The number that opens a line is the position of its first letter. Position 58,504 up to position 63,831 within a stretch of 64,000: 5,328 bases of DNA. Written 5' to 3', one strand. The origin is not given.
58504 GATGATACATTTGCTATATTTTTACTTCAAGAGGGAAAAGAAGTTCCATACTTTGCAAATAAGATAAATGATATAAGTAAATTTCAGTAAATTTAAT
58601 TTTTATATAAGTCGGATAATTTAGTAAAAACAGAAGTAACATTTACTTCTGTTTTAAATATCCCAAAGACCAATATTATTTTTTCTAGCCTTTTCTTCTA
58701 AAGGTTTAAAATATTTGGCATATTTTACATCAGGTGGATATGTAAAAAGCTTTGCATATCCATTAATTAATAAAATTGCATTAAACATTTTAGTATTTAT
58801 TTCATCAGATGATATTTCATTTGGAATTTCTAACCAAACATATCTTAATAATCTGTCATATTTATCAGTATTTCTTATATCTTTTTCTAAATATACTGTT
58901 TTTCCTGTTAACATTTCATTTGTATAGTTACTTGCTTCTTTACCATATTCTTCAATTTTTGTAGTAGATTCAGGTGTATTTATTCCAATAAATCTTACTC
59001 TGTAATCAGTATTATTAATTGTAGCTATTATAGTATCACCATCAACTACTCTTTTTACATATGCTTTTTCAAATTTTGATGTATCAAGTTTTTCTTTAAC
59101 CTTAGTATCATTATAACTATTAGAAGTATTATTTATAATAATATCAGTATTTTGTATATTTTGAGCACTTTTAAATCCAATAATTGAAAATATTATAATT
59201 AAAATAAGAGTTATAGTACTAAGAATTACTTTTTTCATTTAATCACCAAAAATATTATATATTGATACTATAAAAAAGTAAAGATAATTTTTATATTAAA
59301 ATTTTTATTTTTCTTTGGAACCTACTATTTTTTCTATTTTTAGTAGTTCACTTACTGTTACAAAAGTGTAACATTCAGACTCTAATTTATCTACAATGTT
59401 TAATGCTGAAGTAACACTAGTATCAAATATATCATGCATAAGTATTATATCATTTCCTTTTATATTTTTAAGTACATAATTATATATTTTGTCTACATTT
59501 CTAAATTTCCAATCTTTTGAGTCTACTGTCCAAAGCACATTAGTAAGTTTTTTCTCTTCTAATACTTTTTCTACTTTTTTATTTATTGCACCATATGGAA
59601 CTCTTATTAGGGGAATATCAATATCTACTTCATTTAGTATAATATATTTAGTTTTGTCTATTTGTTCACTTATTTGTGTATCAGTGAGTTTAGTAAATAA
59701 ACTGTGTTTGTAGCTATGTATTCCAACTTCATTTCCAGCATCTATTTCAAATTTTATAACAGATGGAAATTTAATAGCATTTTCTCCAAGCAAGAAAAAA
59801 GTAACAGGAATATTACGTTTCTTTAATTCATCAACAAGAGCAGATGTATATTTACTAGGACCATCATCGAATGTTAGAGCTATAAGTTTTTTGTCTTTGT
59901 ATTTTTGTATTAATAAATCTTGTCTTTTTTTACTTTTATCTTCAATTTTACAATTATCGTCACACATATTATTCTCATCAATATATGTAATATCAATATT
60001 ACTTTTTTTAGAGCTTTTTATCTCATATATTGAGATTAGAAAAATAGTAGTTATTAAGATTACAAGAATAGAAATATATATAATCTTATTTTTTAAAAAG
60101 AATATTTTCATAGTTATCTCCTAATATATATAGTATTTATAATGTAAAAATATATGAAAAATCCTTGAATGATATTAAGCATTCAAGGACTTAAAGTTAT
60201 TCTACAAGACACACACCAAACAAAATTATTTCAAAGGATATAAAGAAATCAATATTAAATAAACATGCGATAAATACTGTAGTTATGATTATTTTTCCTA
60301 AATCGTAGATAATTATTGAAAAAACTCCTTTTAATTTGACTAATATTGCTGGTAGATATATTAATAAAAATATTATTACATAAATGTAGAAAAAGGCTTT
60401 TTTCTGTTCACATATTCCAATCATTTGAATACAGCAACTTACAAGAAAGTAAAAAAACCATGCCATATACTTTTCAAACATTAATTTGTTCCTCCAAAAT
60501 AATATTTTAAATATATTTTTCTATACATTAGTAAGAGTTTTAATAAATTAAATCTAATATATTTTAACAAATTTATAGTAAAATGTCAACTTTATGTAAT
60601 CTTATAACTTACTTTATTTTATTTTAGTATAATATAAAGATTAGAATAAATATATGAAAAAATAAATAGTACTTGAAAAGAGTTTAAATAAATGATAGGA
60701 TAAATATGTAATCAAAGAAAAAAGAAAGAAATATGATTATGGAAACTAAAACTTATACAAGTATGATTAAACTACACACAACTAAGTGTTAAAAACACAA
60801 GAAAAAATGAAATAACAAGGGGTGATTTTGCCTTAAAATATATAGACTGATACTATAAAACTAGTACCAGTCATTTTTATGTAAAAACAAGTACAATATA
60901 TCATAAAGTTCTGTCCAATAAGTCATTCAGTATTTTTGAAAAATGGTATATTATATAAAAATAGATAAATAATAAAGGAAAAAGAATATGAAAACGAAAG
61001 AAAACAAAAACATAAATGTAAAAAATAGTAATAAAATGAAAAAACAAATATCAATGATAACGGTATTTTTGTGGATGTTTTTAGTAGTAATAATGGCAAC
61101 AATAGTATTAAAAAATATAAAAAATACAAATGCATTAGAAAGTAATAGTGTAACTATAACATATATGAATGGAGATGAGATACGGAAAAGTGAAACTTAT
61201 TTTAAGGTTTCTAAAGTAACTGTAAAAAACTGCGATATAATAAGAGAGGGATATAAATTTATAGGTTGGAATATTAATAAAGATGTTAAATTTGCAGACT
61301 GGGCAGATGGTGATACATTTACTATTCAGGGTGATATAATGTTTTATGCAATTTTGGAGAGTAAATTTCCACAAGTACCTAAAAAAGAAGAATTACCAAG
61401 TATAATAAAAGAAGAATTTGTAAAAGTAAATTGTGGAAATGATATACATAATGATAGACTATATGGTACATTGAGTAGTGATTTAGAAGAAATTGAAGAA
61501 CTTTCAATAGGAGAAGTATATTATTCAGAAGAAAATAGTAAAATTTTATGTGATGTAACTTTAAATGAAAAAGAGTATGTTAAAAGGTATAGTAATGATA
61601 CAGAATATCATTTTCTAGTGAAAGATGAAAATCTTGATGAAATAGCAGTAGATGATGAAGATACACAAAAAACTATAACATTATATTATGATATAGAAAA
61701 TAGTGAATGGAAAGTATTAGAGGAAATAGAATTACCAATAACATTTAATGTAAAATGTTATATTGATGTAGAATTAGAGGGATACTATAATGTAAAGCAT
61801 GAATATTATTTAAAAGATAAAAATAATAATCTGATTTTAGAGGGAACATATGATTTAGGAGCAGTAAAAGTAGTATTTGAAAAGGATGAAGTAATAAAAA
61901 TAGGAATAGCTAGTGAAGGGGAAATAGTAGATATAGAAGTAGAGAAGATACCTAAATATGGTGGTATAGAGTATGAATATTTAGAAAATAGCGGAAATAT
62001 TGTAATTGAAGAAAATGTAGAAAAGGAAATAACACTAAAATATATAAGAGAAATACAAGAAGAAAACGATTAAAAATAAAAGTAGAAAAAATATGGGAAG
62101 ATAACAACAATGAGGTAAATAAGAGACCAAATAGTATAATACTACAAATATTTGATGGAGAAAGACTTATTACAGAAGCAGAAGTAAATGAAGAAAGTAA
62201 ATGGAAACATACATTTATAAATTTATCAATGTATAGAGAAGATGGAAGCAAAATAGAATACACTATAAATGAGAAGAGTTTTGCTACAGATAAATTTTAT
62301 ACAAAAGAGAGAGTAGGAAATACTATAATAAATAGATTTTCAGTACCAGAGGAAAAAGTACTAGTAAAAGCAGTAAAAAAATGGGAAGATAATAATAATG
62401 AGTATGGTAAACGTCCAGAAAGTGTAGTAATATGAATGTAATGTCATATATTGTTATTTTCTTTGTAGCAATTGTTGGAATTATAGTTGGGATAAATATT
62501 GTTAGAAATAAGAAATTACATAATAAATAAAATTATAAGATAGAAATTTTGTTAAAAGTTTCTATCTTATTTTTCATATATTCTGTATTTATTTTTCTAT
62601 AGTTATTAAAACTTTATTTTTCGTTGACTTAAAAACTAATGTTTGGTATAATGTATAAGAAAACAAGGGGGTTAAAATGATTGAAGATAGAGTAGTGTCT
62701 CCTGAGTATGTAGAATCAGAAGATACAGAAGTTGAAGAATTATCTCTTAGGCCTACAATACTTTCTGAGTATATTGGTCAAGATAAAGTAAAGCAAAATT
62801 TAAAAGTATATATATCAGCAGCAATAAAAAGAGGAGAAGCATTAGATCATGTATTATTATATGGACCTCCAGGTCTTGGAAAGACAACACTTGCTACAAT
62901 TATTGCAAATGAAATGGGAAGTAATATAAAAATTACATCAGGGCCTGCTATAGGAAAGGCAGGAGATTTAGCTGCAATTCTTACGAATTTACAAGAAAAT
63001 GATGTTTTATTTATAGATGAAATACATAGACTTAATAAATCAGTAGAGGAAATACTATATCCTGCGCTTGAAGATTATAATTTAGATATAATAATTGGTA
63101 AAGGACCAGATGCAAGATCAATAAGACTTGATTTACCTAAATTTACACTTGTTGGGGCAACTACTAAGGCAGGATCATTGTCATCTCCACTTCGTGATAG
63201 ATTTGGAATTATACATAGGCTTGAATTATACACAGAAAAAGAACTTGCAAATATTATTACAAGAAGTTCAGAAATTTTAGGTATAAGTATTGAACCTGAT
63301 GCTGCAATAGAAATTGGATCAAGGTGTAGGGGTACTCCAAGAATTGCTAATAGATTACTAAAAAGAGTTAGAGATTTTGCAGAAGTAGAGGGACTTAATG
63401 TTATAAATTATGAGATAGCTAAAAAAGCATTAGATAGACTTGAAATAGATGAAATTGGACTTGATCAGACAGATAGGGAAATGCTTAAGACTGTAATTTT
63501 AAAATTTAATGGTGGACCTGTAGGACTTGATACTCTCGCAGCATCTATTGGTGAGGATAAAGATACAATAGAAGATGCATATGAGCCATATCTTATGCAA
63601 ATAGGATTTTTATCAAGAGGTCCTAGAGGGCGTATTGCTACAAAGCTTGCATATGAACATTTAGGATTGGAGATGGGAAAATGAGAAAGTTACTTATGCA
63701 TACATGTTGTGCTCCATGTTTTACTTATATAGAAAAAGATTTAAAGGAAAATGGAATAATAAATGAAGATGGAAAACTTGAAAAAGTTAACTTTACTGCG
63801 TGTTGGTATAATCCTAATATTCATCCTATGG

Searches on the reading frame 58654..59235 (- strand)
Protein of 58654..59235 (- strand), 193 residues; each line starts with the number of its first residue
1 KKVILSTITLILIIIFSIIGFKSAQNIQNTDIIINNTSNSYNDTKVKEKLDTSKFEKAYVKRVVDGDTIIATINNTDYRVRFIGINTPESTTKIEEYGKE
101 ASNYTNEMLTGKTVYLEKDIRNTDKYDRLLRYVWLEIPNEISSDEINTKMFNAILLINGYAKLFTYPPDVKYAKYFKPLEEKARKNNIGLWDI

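Call 10: search_protein_families(library=pfam, proteins=[window:58654-59235:-], max_evalue=0.001)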
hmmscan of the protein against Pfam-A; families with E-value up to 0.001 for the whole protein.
window:58654-59235:- (193 aa): 1 family
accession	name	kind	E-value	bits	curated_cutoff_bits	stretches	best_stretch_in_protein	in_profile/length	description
PF00565.23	SNase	-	1.4e-21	77.4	21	1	79-192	1-106/107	Staphylococcal nuclease homologue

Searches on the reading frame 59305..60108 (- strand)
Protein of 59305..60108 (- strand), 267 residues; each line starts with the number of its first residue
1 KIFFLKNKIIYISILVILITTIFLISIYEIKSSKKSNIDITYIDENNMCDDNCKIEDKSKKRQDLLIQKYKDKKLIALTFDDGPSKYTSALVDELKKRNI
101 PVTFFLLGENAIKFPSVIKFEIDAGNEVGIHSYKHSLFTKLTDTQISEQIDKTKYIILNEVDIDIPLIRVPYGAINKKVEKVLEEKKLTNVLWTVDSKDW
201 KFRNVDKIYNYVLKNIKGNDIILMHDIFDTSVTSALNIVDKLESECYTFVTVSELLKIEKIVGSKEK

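Call 10: search_protein_families(library=pfam, proteins=[window:59305-60108:-], max_evalue=0.001)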
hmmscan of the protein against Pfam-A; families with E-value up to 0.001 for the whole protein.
window:59305-60108:- (267 aa): 1 family
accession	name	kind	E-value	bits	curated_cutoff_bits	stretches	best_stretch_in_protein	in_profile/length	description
PF01522.26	Polysacc_deac_1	-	9e-30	103.6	23.1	1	70-190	3-123/124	Polysaccharide deacetylase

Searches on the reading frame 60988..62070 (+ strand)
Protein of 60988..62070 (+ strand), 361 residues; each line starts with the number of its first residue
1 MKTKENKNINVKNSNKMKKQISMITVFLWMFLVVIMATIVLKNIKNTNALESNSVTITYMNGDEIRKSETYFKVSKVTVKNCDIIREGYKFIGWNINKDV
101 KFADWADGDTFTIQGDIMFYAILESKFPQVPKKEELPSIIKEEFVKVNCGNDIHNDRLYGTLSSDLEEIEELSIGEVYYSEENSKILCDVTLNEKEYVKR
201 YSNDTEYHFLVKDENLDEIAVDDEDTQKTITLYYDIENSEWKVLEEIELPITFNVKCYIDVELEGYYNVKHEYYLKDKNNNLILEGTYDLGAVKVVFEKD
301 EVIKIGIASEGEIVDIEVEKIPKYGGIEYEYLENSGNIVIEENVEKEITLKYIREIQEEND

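Call 10: search_protein_families(library=pfam, proteins=[window:60988-62070:+], max_evalue=0.001)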
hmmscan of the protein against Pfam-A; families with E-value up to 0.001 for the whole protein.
window:60988-62070:+ (361 aa): 1 family
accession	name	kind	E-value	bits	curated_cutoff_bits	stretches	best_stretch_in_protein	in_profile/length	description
PF09479.16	Flg_new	-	7e-08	32.9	27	1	56-121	2-64/65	Listeria-Bacteroides repeat domain (List_Bact_rpt)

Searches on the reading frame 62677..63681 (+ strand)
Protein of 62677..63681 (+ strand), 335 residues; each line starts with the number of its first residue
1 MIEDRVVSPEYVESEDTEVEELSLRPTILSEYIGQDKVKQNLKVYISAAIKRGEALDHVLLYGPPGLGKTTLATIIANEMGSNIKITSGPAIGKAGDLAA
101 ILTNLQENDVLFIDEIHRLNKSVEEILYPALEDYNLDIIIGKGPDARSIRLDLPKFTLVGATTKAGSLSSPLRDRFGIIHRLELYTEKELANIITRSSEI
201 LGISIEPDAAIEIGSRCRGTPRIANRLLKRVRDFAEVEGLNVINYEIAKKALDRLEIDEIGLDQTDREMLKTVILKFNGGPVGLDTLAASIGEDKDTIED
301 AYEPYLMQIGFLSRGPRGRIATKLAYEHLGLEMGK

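Call 10: search_protein_families(library=pfam, proteins=[window:62677-63681:+], max_evalue=0.001)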
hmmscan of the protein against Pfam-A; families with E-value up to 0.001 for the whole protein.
window:62677-63681:+ (335 aa): 15 families
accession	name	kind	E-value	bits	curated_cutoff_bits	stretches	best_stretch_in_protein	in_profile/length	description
PF05496.18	RuvB_N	-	2.7e-82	274.7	27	1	24-182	1-159/159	Holliday junction DNA helicase RuvB P-loop domain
PF17864.7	AAA_lid_4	-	9.9e-32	109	27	1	185-258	1-74/74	RuvB AAA lid domain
PF05491.19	RuvB_C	-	9.6e-25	86.8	24.7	1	259-329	1-71/72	RuvB C-terminal winged helix domain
PF00004.35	AAA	-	8.2e-22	78.5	21.2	1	59-182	1-129/131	ATPase family associated with various cellular activities (AAA)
PF07728.20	AAA_5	-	1.6e-11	44.8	22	1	58-176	1-139/139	AAA domain (dynein-related subfamily)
PF01078.27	Mg_chelatase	-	1.3e-06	28.5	20.3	0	30-77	3-43/207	Magnesium chelatase, subunit ChlI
PF00910.28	RNA_helicase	-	1.5e-05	25.9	21.5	1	59-124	1-68/105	RNA helicase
PF13191.12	AAA_16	-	3.7e-05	24.7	32.6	0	40-83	10-51/167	AAA ATPase domain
PF06068.19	TIP49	-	4.4e-05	23.3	23.8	0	32-87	26-81/347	TIP49 P-loop domain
PF20720.3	nSTAND3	-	0.00015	21.9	27.2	1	49-115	10-73/155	Novel STAND NTPase 3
PF13173.12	AAA_14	-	0.00016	22.1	27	1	59-139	5-94/129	AAA domain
PF05673.19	DUF815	-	0.0002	21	23.8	0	26-116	24-116/249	Protein of unknown function (DUF815)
PF14532.12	Sigma54_activ_2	-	0.00021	22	25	1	58-131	23-93/138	Sigma-54 interaction domain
PF00931.28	NB-ARC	-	0.00054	19.7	23.5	0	52-80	14-42/248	NB-ARC domain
PF13401.12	AAA_22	-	0.00055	20.7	27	0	58-80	7-29/130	AAA domain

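Call 16: list_cluster_members(proteins=[window:62677-63681:+, window:53307-54743:+, window:54912-56120:+, window:52607-53206:+, window:49961-50914:+])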
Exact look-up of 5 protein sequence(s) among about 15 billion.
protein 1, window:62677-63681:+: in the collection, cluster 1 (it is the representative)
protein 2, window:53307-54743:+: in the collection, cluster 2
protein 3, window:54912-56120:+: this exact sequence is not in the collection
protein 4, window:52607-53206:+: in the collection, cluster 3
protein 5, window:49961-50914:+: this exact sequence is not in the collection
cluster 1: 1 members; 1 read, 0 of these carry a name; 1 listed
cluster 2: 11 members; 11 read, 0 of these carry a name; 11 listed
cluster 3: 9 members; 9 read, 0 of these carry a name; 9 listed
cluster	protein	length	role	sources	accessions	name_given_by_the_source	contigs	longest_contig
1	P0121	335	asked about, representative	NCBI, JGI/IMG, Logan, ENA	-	-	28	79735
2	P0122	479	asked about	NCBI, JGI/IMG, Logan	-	-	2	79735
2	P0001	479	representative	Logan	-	-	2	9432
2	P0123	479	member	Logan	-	-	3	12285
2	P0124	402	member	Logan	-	-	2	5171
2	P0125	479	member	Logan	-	-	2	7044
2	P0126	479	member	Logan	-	-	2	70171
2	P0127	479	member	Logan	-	-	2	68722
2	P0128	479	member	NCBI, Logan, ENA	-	-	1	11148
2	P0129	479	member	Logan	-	-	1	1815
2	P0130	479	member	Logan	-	-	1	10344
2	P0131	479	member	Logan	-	-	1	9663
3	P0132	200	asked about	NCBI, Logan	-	-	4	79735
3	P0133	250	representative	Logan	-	-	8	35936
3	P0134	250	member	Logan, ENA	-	-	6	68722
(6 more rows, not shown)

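Call 35: find_homologous_proteins(query=window:62677-63681:+, max_evalue=1e-60)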
Query window:62677-63681:+ (335 aa): 8000 proteins with E <= 1e-60 among 8000 candidates; the best 120 are listed.
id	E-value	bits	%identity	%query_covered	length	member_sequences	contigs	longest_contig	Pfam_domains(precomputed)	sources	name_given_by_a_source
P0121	1.5e-211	719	100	100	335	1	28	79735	PF05491.20,PF17864.8,PF00910.29,PF00004.36,PF05496.19,PF07728.21,PF01078.28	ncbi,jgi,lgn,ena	-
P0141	3.8e-210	715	99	100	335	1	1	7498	PF05491.20,PF17864.8,PF00910.29,PF00004.36,PF05496.19,PF07728.21,PF01078.28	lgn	-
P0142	1.0e-209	713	99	100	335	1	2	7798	PF05491.20,PF17864.8,PF00910.29,PF00004.36,PF05496.19,PF07728.21,PF01078.28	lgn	-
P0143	2.6e-209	712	99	100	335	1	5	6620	PF05491.20,PF17864.8,PF00910.29,PF00004.36,PF05496.19,PF07728.21,PF01078.28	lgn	-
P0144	2.2e-207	706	98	100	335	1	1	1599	PF05491.20,PF17864.8,PF00910.29,PF00004.36,PF05496.19,PF07728.21,PF01078.28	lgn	-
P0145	1.0e-206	703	98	100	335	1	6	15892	PF06068.20,PF05491.20,PF17864.8,PF00004.36,PF05496.19,PF07728.21,PF01078.28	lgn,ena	-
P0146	1.4e-203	693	98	99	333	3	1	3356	PF06068.20,PF05491.20,PF17864.8,PF00004.36,PF05496.19,PF07728.21,PF01078.28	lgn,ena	-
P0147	9.4e-199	677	94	100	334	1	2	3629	PF13173.13,PF06068.20,PF05491.20,PF17864.8,PF00910.29,PF00004.36,PF05496.19,PF07728.21,PF01078.28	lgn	-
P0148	2.5e-198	676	94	99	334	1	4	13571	PF06068.20,PF05491.20,PF17864.8,PF00910.29,PF00004.36,PF05496.19,PF07728.21,PF01078.28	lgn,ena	-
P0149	3.0e-198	676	94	99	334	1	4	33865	PF13173.13,PF06068.20,PF05491.20,PF17864.8,PF00910.29,PF00004.36,PF05496.19,PF07728.21,PF01078.28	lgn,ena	-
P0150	7.0e-198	674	93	100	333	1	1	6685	PF13173.13,PF06068.20,PF05491.20,PF17864.8,PF00910.29,PF00004.36,PF05496.19,PF07728.21,PF01078.28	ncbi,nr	ncbi:MAG: Holliday junction branch migration DNA helicase RuvB [Clostridia bacterium]|nr:Holliday ju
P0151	9.7e-198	674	94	99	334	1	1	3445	PF13173.13,PF06068.20,PF05491.20,PF17864.8,PF00910.29,PF00004.36,PF05496.19,PF07728.21,PF01078.28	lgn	-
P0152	1.6e-192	657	91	100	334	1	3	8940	PF13173.13,PF05491.20,PF17864.8,PF00004.36,PF05673.20,PF05496.19,PF07728.21,PF01078.28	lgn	-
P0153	4.3e-192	655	91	100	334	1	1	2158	PF13173.13,PF05491.20,PF17864.8,PF00004.36,PF05673.20,PF05496.19,PF07728.21,PF01078.28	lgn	-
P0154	1.6e-188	644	88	100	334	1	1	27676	PF13173.13,PF05491.20,PF17864.8,PF00004.36,PF05496.19,PF07728.21,PF01078.28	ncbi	-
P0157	1.6e-183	627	87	99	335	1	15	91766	PF13173.13,PF05491.20,PF17864.8,PF00910.29,PF00004.36,PF05496.19,PF07728.21,PF01078.28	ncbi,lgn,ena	-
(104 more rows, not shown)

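Call 36: find_encoding_contigs(protein=P0149, flank=10000, max_places=2)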
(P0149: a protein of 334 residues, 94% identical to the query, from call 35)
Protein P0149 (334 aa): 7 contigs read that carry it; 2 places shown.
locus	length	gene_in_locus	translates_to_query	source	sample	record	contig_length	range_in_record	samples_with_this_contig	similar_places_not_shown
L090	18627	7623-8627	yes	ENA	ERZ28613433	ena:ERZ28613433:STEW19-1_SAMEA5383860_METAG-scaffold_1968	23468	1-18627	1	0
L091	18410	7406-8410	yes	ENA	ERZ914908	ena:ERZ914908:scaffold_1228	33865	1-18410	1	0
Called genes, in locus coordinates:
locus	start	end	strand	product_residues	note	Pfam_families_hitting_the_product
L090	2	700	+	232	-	?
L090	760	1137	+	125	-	PF01880:Desulfoferrodox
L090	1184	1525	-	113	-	-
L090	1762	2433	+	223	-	-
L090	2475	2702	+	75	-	-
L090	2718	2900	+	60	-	-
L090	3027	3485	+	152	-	PF03073:TspO_MBR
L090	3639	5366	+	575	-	-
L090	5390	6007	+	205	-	PF12799:LRR_4 (faint)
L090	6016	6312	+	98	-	-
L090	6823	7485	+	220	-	PF00230:MIP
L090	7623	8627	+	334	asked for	PF06068:TIP49 (faint), PF01078:Mg_chelatase (faint), PF05496:RuvB_N, PF00004:AAA, PF00910:RNA_helicase (faint), PF07728:AAA_5, PF17864:AAA_lid_4, PF05491:WHD_RuvB, +1 more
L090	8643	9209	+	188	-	PF02677:QueH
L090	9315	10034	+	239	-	PF01841:Transglut_core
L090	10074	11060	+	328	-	PF13310:Virulence_RhuM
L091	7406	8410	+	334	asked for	PF06068:TIP49 (faint), PF01078:Mg_chelatase (faint), PF05496:RuvB_N, PF00004:AAA, PF00910:RNA_helicase (faint), PF07728:AAA_5, PF17864:AAA_lid_4, PF05491:WHD_RuvB, +1 more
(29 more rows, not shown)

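Call 37: find_encoding_contigs(protein=P0154, flank=10000, max_places=2)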
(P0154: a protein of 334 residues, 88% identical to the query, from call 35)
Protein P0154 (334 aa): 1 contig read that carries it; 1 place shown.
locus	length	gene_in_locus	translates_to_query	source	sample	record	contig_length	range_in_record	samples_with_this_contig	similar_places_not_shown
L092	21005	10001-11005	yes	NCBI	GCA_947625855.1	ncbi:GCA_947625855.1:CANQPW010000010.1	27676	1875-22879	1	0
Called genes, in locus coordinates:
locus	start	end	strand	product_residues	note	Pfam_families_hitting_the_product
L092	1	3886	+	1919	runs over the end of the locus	?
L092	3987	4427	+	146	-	-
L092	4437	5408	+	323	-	PF01207:Dus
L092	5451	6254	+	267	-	PF17774:YlmH_RBD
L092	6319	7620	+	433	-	PF00919:UPF0004, PF04055:Radical_SAM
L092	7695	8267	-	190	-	PF00565:SNase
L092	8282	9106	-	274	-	PF01522:Polysacc_deac_1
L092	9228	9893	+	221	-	PF00230:MIP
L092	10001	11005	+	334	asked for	PF13173:AAA_14 (faint), PF01078:Mg_chelatase (faint), PF05496:RuvB_N, PF00004:AAA, PF07728:AAA_5, PF17864:AAA_lid_4, PF05491:WHD_RuvB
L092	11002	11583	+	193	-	PF02677:QueH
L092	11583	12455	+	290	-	-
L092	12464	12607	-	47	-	-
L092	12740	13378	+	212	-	PF04973:NMN_transporter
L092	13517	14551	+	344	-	PF01628:HrcA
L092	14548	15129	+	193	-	PF01025:GrpE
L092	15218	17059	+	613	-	PF00012:HSP70, PF06723:MreB_Mbl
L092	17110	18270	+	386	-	PF00226:DnaJ, PF01556:DnaJ_C, PF00684:DnaJ_CXXCXGXG, PF15777:Anti-TRAP (faint), PF27439:DnaJ_C_2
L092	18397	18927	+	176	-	-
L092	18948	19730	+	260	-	-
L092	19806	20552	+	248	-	PF02535:Zip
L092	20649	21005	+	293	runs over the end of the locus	PF04015:DUF362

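Call 38: find_encoding_contigs(protein=P0157, flank=10000, max_places=2)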
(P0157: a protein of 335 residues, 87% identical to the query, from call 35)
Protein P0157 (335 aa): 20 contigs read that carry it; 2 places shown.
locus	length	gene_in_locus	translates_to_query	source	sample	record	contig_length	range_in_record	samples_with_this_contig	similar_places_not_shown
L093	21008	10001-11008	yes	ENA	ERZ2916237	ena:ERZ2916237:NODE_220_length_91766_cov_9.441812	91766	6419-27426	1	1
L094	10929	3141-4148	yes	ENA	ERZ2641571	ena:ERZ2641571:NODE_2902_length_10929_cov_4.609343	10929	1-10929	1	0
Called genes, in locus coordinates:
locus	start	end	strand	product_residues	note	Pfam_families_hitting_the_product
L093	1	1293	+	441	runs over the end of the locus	PF01520:Amidase_3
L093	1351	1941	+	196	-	PF02441:Flavoprotein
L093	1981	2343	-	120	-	-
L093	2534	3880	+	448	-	PF00919:UPF0004, PF04055:Radical_SAM, PF18693:TRAM_2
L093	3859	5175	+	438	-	PF07498:Rho_N, PF07497:Rho_RNA_bind, PF00006:ATP-synt_ab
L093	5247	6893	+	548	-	PF00485:PRK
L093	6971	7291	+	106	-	-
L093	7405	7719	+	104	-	PF12647:RNHCP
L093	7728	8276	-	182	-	PF00565:SNase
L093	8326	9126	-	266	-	PF01522:Polysacc_deac_1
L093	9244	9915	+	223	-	PF00230:MIP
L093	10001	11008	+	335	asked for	PF13173:AAA_14 (faint), PF01078:Mg_chelatase (faint), PF05496:RuvB_N, PF00004:AAA, PF00910:RNA_helicase (weak), PF07728:AAA_5, PF17864:AAA_lid_4, PF05491:WHD_RuvB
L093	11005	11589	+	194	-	PF02677:QueH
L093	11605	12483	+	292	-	-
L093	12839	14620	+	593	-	PF07973:tRNA_SAD, PF00587:tRNA-synt_2b, PF03129:HGTP_anticodon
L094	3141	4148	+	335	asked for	PF13173:AAA_14 (faint), PF01078:Mg_chelatase (faint), PF05496:RuvB_N, PF00004:AAA, PF00910:RNA_helicase (weak), PF07728:AAA_5, PF17864:AAA_lid_4, PF05491:WHD_RuvB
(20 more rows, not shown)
